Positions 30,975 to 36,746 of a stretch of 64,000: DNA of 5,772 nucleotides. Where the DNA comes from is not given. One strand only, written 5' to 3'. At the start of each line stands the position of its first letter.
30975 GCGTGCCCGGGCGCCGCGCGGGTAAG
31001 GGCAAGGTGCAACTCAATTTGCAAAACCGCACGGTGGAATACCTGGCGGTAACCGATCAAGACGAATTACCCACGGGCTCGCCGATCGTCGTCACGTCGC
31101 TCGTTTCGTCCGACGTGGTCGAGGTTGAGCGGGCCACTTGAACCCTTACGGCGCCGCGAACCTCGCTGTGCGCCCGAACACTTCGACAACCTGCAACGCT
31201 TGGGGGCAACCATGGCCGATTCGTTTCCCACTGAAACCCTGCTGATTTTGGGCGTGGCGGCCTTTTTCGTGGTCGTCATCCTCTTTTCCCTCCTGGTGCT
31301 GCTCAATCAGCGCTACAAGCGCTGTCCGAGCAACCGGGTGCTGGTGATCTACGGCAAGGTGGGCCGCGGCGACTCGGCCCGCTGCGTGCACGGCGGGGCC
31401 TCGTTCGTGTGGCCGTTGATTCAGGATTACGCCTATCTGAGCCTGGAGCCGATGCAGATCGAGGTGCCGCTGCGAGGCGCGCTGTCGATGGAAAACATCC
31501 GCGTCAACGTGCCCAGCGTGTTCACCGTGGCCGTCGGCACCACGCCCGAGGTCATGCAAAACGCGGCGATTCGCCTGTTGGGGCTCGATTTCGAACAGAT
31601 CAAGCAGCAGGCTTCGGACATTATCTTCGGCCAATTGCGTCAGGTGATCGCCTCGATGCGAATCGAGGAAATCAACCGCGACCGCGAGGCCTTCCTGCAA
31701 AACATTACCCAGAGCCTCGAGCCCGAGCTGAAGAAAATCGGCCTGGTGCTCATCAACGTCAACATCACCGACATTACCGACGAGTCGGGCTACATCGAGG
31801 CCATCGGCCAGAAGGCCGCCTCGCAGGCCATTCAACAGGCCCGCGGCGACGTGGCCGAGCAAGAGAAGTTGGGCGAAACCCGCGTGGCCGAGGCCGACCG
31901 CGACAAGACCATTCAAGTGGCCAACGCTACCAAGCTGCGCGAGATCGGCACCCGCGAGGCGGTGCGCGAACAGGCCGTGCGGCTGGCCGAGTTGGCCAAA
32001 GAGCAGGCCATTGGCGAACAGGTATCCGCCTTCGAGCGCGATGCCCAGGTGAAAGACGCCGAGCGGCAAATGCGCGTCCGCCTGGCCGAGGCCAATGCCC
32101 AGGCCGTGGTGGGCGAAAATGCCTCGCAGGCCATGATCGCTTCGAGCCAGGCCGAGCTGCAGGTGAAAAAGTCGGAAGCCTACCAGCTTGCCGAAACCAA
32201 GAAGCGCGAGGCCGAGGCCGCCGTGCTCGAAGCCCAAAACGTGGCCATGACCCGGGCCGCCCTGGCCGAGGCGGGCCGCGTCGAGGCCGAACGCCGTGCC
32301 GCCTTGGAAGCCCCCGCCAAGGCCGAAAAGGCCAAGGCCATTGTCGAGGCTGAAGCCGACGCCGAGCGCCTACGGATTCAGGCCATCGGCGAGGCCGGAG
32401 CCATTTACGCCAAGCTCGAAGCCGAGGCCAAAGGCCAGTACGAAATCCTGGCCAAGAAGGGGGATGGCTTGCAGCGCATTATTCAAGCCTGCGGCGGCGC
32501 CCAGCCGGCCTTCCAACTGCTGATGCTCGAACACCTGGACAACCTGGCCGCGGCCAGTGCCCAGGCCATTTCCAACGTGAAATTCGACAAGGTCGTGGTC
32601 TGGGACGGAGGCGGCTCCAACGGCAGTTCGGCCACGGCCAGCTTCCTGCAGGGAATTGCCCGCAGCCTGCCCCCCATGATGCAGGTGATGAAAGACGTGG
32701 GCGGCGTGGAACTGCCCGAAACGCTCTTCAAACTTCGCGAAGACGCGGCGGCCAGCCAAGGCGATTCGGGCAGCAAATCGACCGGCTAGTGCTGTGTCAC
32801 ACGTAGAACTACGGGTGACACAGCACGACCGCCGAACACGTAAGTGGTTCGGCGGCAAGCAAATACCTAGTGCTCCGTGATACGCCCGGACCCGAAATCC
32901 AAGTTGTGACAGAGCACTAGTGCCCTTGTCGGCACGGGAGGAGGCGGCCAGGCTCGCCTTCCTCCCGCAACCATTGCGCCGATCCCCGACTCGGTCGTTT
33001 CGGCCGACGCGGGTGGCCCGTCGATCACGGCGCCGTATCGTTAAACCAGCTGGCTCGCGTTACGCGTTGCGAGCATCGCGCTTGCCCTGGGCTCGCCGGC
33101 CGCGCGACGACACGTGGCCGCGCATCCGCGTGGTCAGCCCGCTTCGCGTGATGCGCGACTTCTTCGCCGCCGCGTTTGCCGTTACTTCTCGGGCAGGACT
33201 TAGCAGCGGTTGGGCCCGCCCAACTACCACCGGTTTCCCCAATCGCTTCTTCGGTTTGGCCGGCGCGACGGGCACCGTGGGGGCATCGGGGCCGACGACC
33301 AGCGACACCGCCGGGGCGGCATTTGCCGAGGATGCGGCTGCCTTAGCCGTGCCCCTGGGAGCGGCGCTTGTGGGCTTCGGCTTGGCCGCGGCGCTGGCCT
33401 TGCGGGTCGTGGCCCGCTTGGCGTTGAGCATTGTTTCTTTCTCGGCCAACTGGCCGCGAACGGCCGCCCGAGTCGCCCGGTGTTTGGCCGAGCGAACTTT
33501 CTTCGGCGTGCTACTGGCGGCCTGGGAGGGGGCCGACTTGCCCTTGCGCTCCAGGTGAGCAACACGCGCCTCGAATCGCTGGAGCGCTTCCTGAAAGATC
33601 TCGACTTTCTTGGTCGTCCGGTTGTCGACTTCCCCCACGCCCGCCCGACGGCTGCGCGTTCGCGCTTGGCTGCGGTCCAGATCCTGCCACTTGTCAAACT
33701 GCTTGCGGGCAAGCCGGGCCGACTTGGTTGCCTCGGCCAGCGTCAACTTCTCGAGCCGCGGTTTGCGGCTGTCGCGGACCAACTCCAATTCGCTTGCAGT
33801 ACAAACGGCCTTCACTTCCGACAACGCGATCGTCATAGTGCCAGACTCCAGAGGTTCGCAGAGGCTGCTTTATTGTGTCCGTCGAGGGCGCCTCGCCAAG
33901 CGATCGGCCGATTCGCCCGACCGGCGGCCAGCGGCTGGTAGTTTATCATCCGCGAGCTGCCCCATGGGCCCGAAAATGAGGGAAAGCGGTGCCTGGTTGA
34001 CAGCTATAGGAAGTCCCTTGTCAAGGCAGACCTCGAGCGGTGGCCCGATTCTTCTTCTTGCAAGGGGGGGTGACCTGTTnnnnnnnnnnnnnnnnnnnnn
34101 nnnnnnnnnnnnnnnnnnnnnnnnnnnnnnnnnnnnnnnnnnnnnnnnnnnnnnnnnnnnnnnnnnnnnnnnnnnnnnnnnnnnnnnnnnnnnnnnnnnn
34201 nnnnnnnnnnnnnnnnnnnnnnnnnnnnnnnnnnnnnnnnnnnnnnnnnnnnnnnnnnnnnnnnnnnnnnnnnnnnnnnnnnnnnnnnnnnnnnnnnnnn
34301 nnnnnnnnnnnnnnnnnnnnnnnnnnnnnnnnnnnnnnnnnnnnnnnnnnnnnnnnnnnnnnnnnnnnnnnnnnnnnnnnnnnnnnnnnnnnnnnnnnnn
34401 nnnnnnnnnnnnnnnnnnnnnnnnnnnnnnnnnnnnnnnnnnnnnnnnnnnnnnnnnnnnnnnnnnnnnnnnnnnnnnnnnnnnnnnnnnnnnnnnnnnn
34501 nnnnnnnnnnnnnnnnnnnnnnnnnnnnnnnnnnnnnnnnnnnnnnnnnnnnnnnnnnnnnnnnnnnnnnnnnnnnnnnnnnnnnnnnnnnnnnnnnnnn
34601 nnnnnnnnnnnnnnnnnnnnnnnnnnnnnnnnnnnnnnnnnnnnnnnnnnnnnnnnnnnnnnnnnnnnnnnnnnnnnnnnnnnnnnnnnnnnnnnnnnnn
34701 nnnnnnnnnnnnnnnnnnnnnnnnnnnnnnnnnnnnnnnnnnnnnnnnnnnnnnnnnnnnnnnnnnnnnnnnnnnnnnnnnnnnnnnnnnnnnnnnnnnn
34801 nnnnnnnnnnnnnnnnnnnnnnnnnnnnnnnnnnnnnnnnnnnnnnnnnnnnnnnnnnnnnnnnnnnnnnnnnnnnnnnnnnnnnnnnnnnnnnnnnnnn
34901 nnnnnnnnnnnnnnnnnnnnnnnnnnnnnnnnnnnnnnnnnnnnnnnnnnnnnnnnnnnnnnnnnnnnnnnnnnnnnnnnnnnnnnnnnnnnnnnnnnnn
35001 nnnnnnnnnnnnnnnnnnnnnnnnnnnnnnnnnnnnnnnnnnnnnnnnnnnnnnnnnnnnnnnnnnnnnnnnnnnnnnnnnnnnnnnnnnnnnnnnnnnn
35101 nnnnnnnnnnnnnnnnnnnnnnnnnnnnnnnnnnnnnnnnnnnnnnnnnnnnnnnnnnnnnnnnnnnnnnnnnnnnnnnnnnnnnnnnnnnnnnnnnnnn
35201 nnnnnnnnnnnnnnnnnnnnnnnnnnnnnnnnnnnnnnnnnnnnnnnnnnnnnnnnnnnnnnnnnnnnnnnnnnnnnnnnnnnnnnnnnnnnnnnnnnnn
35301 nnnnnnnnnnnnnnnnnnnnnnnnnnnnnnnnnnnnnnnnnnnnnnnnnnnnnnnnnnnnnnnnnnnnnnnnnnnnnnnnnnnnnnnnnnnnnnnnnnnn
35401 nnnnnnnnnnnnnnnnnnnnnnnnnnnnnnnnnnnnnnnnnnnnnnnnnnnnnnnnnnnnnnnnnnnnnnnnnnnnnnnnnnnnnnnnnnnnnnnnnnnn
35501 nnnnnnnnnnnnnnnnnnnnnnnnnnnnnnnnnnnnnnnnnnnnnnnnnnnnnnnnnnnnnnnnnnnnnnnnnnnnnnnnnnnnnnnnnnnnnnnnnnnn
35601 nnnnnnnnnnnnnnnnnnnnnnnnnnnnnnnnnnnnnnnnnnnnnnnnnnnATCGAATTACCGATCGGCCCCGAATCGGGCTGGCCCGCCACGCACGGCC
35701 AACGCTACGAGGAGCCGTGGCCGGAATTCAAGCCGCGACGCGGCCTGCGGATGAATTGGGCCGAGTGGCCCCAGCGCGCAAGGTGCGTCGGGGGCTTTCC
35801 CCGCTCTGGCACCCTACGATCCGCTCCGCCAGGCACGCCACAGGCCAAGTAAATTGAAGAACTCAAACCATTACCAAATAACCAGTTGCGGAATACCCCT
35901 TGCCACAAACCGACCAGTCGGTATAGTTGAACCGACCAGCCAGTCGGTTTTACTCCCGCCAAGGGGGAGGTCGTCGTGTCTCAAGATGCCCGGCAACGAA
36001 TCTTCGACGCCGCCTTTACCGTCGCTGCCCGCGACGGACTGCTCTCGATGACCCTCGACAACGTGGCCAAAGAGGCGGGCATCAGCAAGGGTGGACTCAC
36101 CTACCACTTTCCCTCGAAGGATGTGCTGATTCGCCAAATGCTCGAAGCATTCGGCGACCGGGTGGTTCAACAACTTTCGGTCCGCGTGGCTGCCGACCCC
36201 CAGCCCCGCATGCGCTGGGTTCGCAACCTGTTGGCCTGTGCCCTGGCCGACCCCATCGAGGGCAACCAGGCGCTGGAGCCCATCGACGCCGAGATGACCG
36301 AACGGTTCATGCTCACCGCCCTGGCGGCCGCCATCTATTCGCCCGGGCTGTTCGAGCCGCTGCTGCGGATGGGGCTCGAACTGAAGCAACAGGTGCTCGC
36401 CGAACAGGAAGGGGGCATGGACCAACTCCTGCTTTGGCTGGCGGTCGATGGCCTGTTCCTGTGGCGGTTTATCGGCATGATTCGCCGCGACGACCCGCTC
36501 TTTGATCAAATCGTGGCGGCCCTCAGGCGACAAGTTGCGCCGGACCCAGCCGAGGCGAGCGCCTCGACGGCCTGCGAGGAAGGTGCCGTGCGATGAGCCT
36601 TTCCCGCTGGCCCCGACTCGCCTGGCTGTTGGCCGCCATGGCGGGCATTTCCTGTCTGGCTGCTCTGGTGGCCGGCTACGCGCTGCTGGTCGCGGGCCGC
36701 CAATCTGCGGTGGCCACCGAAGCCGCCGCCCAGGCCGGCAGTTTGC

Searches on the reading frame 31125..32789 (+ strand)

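Call 95: search_protein_families(library=pfam, proteins=[window:31125-32789:+], max_evalue=0.0001)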
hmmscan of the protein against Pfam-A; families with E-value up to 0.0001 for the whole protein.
window:31125-32789:+ (554 aa): 1 family
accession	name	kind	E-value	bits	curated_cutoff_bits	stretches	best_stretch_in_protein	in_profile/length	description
PF01145.31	Band_7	-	5.2e-31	108.5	23.6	1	68-248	4-176/176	SPFH domain / Band 7 family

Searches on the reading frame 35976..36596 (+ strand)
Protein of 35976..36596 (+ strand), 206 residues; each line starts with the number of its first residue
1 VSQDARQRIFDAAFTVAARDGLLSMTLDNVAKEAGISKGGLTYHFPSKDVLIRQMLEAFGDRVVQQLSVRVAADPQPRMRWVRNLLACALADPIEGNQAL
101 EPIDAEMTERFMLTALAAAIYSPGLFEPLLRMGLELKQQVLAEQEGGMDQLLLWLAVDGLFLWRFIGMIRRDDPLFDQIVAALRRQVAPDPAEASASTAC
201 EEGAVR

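Call 3: search_protein_families(library=pfam, proteins=[window:35976-36596:+], max_evalue=1)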
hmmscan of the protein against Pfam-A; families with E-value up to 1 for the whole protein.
window:35976-36596:+ (206 aa): 3 families
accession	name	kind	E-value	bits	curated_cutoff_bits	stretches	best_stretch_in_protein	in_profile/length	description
PF00440.29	TetR_N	-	1.3e-11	44.5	24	1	9-54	1-46/47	Bacterial regulatory proteins, tetR family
PF17937.6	TetR_C_28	-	3.4e-07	31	26.4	1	109-186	17-94/96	Tetracyclin repressor-like, C-terminal domain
PF25715.1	Mycobacteriophage_Gp67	-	0.1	13.1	27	1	175-191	5-20/42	Mycobacteriophage L5 Gene 67 protein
